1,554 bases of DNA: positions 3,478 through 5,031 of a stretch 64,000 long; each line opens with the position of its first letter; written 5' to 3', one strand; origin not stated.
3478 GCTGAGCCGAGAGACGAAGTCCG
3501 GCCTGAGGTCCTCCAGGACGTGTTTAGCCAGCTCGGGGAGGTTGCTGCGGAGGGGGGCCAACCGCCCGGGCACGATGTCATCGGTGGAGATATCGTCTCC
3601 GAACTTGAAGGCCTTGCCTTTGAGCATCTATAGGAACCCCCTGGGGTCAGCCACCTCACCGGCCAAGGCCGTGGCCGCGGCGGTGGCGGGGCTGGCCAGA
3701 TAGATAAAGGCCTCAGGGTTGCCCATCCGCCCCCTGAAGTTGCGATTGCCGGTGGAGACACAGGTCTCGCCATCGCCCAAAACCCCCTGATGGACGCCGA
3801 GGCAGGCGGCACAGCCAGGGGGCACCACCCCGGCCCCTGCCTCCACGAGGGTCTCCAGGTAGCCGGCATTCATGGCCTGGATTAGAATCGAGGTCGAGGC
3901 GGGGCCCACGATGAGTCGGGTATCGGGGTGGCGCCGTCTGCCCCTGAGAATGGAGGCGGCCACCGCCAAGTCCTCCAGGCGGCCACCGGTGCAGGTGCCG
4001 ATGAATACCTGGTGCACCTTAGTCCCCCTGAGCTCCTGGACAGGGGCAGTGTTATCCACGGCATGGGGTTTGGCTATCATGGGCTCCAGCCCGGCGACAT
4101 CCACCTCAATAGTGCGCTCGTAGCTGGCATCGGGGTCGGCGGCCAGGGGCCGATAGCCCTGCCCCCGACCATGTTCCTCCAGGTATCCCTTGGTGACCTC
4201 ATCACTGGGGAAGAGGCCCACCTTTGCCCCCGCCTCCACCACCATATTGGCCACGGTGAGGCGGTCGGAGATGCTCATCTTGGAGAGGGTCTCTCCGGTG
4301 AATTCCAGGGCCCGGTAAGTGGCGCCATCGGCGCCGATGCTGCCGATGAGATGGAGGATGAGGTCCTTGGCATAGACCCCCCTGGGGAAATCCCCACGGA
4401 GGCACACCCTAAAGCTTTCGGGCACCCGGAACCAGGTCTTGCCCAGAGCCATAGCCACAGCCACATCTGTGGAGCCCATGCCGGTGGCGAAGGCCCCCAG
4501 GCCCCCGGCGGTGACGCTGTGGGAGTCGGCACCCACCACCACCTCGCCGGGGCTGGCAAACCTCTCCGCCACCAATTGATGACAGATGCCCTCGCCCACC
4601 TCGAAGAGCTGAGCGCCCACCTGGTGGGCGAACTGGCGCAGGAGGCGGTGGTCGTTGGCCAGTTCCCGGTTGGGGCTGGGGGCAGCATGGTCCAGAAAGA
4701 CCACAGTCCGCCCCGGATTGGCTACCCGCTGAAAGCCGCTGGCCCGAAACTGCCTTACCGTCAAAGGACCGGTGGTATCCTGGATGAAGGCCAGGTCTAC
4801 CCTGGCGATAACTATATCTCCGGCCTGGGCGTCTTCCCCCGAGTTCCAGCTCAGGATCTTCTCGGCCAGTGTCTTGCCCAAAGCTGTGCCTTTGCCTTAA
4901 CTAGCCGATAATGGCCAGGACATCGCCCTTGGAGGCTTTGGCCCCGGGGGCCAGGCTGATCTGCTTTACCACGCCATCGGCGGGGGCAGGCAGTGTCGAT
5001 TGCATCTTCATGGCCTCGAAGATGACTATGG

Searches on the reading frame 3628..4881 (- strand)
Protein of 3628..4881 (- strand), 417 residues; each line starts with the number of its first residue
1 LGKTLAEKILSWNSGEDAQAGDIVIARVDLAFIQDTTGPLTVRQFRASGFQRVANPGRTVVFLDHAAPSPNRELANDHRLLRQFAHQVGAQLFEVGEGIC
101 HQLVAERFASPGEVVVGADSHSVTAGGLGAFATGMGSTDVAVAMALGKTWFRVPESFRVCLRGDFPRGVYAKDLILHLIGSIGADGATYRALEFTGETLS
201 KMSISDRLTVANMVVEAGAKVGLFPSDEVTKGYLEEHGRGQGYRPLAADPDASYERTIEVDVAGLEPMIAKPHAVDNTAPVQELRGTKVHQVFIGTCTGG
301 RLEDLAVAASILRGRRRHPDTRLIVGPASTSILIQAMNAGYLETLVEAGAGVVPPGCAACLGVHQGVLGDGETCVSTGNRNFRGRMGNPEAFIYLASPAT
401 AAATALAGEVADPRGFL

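Call 35: search_protein_families(library=pfam, proteins=[window:3628-4881:-], max_evalue=0.00001)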
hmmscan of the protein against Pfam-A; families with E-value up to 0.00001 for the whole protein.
window:3628-4881:- (417 aa): 1 family
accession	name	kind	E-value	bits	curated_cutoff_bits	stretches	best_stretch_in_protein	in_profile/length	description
PF00330.25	Aconitase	-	3.5e-101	339.9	28.7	2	8-284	2-306/463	Aconitase family (aconitate hydratase)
